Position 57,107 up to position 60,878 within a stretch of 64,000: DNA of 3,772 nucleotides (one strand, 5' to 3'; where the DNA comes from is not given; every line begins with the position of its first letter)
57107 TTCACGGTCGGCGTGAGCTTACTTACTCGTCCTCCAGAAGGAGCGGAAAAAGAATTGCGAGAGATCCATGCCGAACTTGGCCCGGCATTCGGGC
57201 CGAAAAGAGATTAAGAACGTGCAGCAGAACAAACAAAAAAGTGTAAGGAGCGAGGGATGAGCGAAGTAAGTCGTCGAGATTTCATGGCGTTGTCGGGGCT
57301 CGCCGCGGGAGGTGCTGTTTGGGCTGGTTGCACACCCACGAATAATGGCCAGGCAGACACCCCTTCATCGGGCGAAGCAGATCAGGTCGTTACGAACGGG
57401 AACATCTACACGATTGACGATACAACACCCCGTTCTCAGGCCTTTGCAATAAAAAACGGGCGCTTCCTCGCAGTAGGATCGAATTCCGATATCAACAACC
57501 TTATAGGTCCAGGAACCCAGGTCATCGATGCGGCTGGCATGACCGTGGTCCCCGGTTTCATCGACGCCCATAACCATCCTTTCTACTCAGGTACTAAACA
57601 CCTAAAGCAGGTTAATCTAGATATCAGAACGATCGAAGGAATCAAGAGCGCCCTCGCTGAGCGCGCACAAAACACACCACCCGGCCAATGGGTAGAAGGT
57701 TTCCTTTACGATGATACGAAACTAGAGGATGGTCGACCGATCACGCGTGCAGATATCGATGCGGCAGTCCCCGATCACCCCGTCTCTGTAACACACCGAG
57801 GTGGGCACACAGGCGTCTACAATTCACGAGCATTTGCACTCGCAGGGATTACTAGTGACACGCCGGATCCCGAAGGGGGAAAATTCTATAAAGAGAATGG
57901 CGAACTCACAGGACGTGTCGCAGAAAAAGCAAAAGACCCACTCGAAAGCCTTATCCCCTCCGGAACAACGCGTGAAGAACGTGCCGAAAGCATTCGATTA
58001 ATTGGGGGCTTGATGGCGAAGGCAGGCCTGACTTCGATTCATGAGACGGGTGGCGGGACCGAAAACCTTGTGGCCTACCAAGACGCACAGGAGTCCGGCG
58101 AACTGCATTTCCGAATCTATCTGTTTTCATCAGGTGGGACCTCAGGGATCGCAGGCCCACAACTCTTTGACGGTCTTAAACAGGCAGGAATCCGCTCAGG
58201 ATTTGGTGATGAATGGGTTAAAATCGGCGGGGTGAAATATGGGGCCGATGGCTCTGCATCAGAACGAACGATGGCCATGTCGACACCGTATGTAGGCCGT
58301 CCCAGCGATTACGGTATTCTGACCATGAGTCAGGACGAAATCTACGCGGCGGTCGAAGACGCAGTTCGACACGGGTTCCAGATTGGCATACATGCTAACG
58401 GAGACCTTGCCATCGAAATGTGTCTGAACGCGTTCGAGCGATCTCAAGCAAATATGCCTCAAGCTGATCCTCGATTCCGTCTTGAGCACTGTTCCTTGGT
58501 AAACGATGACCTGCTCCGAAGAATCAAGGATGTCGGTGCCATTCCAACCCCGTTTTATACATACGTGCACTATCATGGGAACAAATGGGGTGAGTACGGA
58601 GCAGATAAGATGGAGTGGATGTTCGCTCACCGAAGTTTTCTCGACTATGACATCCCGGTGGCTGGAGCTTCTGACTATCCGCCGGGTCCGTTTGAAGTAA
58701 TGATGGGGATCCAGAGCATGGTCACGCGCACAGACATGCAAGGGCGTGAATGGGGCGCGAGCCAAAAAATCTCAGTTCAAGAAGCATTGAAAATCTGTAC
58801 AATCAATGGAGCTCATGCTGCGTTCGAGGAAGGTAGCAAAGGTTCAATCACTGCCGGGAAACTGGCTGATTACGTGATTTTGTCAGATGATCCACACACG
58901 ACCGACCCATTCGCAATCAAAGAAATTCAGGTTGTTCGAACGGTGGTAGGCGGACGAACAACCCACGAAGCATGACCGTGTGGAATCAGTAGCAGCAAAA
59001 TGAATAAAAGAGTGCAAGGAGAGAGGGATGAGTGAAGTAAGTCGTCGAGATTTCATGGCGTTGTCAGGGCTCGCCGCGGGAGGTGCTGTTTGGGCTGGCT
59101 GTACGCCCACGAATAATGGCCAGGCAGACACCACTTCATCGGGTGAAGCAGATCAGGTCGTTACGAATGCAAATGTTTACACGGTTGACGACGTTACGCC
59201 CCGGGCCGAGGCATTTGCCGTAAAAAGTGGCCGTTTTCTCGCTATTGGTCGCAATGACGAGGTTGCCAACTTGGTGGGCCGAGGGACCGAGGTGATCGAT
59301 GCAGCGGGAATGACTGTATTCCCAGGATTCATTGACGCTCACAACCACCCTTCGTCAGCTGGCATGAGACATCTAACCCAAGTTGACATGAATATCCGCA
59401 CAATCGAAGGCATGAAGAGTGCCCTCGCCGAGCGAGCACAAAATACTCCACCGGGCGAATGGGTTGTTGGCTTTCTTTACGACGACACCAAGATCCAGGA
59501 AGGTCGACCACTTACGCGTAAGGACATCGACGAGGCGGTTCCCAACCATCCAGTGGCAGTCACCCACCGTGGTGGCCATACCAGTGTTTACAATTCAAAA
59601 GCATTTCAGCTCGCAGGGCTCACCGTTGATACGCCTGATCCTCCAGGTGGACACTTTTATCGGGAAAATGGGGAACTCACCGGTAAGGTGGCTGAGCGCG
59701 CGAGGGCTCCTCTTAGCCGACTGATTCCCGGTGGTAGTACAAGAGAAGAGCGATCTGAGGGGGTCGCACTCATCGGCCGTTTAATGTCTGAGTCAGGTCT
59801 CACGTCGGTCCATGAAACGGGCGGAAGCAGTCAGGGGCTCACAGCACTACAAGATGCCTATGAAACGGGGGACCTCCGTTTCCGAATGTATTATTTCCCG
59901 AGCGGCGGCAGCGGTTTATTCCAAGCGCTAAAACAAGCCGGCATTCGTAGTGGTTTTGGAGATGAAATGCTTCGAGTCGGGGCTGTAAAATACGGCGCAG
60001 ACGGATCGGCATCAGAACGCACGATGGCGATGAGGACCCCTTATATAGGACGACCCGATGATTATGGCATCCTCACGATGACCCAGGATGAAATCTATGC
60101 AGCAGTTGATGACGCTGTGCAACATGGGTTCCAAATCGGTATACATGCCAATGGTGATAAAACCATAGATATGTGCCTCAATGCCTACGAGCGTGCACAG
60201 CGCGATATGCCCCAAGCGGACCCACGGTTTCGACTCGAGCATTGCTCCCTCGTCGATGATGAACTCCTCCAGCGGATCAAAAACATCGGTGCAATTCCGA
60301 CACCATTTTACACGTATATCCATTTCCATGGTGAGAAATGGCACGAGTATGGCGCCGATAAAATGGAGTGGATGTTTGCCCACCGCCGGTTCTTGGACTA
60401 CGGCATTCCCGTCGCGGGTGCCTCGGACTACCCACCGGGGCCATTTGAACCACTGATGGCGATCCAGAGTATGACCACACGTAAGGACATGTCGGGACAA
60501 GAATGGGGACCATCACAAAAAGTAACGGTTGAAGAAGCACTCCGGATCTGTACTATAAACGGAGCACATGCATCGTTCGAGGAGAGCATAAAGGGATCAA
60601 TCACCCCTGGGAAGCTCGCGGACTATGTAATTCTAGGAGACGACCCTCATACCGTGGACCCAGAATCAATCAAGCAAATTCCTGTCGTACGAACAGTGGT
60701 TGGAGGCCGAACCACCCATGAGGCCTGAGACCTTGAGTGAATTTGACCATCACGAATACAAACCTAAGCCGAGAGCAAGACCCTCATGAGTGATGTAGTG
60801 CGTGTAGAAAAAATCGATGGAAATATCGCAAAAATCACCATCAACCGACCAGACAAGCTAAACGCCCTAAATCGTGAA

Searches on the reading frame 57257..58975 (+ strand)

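Call 43: search_protein_families(library=pfam, proteins=[window:57257-58975:+], max_evalue=0.00001)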
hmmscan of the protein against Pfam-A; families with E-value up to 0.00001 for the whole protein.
window:57257-58975:+ (572 aa): 2 families
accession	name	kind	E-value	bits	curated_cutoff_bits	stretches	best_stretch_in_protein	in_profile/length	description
PF07969.17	Amidohydro_3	-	8.7e-96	322.7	29.7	1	88-569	1-471/472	Amidohydrolase family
PF01979.26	Amidohydro_1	-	1.9e-17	64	25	1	227-568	22-344/345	Amidohydrolase family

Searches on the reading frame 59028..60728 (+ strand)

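Call 43: search_protein_families(library=pfam, proteins=[window:59028-60728:+], max_evalue=0.00001)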
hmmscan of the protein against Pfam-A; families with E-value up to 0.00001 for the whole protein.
window:59028-60728:+ (566 aa): 2 families
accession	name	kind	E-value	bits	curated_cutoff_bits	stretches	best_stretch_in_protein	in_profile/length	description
PF07969.17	Amidohydro_3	-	8.1e-100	336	29.7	1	88-563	1-471/472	Amidohydrolase family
PF01979.26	Amidohydro_1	-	6.8e-17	62.2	25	1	240-561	32-343/345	Amidohydrolase family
